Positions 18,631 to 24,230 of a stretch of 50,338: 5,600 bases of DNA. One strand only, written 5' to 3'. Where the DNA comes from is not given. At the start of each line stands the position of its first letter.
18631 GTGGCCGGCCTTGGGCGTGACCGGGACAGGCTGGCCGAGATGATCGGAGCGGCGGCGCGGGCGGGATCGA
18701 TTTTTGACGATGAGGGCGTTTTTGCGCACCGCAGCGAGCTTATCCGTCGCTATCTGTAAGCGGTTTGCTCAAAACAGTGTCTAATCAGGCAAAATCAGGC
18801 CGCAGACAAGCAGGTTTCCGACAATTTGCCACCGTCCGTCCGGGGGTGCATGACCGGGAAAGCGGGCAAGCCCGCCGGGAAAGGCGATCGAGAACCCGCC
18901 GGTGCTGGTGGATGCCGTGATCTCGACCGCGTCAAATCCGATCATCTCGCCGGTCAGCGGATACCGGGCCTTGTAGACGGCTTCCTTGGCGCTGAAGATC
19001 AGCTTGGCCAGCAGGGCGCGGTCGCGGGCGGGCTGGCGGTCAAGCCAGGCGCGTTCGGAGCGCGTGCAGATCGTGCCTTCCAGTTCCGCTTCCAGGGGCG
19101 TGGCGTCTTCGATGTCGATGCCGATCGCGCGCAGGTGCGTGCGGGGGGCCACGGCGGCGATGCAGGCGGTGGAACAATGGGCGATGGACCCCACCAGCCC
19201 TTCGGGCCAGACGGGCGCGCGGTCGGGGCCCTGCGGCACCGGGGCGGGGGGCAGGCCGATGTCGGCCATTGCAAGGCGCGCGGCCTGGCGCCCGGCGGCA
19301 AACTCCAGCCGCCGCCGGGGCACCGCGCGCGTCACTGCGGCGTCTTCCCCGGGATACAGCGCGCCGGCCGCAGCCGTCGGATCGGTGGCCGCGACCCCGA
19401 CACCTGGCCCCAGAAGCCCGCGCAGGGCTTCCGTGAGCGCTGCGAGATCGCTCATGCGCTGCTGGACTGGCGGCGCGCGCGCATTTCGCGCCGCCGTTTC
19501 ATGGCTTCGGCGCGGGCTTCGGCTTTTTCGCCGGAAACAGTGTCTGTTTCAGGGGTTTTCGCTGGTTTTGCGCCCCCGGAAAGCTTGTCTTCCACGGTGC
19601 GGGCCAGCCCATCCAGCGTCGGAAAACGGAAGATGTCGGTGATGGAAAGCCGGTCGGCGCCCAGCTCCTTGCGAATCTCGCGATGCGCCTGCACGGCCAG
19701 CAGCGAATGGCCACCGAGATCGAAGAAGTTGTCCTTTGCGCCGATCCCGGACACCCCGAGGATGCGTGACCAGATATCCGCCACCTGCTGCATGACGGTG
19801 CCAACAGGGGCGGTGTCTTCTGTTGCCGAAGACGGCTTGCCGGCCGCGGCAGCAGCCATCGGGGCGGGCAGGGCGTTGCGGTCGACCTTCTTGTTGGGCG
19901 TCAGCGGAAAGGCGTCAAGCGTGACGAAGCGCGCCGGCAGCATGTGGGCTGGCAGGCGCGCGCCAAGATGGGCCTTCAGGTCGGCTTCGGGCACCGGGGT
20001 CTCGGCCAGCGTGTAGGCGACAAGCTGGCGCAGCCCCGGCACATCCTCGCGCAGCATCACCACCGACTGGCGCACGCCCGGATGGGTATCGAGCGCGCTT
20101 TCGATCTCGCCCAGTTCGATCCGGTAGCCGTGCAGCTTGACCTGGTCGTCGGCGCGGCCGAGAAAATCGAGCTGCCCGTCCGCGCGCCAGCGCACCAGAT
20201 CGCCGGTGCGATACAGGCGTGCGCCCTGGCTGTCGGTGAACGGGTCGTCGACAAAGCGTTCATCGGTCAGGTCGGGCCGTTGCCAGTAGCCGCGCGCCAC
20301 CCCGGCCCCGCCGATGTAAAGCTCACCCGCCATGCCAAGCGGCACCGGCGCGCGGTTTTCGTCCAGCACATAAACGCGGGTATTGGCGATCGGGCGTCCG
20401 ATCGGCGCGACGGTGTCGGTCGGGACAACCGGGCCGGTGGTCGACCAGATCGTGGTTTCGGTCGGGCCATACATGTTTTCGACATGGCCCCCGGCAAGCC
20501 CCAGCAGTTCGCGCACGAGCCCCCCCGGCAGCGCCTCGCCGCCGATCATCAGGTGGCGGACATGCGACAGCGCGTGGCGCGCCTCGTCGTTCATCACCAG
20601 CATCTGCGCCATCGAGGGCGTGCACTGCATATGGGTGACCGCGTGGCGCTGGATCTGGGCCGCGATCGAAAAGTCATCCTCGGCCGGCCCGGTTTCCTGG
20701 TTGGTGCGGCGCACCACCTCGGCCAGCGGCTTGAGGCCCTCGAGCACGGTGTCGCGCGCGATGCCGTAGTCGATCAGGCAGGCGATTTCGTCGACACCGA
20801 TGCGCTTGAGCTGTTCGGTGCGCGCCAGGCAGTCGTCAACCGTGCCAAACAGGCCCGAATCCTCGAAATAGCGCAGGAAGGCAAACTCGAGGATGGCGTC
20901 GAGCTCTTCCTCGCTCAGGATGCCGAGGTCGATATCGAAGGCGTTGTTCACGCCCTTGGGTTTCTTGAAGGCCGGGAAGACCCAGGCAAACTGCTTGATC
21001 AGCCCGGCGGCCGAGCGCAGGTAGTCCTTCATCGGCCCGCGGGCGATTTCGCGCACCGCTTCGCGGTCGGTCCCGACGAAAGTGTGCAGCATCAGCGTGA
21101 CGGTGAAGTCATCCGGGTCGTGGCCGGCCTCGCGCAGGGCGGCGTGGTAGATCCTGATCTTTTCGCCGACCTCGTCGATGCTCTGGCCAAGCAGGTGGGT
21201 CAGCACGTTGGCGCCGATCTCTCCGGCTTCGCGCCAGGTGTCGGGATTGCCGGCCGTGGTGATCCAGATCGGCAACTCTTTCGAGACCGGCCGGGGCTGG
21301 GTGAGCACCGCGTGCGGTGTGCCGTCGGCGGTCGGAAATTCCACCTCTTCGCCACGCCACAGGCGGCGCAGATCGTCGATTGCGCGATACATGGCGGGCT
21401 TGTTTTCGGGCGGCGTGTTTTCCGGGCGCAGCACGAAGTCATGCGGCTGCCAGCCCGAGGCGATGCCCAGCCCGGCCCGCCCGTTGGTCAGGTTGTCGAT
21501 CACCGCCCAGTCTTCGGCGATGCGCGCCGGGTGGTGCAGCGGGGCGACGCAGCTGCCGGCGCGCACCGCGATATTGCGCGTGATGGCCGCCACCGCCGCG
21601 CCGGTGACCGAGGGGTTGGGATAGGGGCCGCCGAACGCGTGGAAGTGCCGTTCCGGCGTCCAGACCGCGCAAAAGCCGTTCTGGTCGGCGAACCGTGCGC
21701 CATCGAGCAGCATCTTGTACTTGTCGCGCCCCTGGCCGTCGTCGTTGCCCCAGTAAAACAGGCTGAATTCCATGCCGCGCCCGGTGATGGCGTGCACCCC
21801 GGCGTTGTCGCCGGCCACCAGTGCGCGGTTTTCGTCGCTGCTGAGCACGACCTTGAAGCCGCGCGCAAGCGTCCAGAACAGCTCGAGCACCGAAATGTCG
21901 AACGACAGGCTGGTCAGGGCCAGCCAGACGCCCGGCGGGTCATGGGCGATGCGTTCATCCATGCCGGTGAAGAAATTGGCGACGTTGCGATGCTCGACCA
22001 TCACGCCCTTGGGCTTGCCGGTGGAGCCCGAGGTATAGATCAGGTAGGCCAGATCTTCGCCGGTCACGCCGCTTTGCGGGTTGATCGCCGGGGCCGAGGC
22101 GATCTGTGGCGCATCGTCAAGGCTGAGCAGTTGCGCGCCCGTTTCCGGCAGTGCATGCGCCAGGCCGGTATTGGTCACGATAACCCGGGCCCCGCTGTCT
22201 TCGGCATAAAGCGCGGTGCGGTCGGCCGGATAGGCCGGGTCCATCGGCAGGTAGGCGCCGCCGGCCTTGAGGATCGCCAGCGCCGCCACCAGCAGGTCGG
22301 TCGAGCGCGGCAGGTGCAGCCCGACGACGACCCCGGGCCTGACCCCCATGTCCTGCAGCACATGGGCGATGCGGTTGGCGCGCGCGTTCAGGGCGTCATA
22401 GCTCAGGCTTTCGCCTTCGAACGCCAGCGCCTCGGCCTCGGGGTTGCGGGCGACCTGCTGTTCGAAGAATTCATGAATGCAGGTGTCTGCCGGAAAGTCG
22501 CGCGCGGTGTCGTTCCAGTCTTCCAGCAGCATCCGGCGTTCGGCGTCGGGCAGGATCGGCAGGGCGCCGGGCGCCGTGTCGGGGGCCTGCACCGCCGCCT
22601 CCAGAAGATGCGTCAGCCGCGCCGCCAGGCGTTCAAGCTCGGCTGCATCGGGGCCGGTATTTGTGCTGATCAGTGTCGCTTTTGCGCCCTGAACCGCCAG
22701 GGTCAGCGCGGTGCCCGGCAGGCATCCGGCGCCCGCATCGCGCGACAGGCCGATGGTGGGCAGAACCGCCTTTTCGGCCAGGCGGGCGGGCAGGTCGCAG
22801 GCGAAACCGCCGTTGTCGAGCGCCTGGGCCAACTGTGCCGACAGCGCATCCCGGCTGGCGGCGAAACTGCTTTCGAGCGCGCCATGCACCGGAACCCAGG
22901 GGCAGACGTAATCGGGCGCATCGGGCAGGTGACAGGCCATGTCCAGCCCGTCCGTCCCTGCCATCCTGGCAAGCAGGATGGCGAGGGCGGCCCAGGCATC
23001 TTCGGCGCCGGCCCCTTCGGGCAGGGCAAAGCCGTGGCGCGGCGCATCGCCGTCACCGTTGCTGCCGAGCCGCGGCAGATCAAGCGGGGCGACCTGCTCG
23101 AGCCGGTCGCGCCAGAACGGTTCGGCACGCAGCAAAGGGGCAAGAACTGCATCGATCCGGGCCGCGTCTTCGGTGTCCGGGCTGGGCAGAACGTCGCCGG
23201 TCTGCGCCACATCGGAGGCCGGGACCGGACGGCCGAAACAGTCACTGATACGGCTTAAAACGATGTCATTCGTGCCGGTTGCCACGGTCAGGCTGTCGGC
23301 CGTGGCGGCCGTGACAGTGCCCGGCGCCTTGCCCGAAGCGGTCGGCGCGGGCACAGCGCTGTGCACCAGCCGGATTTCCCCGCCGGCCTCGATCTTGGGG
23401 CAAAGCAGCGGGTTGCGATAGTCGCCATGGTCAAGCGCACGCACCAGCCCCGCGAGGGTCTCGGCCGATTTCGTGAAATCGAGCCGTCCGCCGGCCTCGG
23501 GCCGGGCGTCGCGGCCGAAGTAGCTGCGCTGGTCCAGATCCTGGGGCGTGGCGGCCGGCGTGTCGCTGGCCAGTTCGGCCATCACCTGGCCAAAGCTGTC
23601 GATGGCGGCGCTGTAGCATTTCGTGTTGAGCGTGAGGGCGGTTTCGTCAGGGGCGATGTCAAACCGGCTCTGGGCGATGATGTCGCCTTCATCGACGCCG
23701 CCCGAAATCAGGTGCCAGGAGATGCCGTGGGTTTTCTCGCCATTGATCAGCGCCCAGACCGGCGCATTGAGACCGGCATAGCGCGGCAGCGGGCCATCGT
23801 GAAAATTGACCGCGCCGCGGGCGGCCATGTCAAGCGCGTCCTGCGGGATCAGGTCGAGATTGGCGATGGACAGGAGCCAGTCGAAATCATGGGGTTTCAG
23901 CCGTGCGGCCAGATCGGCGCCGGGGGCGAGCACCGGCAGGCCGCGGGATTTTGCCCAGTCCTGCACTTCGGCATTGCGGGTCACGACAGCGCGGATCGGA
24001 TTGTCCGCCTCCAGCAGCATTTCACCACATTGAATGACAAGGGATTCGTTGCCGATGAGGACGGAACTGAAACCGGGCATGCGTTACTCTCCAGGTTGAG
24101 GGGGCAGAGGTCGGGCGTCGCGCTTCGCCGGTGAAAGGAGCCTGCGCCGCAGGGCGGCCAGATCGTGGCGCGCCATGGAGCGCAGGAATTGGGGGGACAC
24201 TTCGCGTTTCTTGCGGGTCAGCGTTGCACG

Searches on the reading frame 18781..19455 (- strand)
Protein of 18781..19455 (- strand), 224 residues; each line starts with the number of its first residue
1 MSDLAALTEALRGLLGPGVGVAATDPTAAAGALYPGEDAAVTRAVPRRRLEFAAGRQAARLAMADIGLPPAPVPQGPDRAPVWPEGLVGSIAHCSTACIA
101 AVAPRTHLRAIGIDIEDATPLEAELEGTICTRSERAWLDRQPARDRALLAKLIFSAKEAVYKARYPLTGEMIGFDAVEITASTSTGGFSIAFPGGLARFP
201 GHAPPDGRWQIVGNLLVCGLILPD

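Call 30: search_protein_families(library=ncbifam, proteins=[window:18781-19455:-], max_evalue=0.00001)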
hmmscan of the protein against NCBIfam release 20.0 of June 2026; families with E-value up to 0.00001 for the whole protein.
window:18781-19455:- (224 aa): 3 families
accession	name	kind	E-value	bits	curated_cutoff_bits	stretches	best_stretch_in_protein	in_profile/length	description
NF042923.1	4PPT_Npt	exception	1.4e-35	122.6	370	1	27-217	18-217/223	4'-phosphopantetheinyl transferase Npt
NF050105.1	4PPT_PptT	exception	5.4e-32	110.9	365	1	33-192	27-184/220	4'-phosphopantetheinyl transferase PptT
NF007604.0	PRK10251.1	equivalog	9.2e-20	71.1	169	1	41-184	42-179/209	enterobactin synthase subunit EntD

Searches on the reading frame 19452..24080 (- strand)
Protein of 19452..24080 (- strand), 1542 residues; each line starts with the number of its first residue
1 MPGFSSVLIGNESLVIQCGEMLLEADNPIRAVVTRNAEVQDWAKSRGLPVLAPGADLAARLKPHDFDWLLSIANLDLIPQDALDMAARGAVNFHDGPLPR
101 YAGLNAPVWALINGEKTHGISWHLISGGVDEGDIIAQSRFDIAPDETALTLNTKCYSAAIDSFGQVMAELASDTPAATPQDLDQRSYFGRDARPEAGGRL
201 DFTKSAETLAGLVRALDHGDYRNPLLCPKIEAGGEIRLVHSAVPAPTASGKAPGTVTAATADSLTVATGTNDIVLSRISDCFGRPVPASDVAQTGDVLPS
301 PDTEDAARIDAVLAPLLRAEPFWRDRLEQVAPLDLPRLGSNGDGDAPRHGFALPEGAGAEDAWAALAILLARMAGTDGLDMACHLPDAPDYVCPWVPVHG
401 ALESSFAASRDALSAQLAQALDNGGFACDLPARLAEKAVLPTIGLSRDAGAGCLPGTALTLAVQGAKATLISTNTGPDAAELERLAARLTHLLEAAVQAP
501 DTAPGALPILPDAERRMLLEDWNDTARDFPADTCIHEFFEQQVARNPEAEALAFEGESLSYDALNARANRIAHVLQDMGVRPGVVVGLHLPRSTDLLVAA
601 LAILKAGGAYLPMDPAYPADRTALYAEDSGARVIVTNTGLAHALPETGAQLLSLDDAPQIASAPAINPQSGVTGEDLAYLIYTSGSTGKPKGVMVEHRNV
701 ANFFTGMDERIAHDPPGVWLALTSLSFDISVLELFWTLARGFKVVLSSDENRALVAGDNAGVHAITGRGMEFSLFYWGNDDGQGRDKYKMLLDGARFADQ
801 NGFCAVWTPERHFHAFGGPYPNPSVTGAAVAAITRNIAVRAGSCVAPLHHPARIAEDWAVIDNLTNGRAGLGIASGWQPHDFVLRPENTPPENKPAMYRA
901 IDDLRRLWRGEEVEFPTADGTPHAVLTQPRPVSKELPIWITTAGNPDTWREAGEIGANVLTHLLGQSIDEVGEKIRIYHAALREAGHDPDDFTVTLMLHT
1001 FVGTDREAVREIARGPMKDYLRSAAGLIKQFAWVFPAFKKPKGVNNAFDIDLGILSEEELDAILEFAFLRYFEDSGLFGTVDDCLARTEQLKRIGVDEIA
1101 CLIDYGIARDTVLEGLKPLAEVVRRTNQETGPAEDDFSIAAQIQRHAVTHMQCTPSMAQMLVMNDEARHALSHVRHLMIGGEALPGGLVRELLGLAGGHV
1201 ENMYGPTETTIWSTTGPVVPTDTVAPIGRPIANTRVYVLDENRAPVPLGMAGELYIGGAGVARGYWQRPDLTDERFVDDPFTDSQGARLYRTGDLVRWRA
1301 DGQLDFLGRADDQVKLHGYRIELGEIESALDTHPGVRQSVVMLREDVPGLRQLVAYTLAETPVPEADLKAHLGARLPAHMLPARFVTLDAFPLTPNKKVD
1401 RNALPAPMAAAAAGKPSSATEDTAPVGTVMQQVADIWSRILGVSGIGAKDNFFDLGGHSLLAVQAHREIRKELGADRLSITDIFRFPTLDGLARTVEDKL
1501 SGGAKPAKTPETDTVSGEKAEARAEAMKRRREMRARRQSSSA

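Call 49: search_protein_families(library=pfam, proteins=[window:19452-24080:-], max_evalue=0.00001)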
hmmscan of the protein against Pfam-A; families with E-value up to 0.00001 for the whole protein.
window:19452-24080:- (1542 aa): 6 families
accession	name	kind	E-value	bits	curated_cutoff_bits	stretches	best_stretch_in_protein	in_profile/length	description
PF00501.34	AMP-binding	-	1.3e-89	301.1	29.9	2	539-752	1-242/384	AMP-binding enzyme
PF00296.26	Bac_luciferase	-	1.1e-48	166.6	27.9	1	779-1097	13-313/314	Luciferase-like monooxygenase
PF00551.24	Formyl_trans_N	-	6.7e-17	62.2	26.1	1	56-156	70-170/181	Formyl transferase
PF00550.31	PP-binding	-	8.5e-13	48.8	20.8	1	1431-1495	1-66/67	Phosphopantetheine attachment site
PF13193.12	AMP-binding_C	-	6.7e-09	37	24.5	1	1325-1398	1-76/76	AMP-binding enzyme C-terminal domain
PF02911.23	Formyl_trans_C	-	2e-06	28.4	21.1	1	198-292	7-96/100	Formyl transferase, C-terminal domain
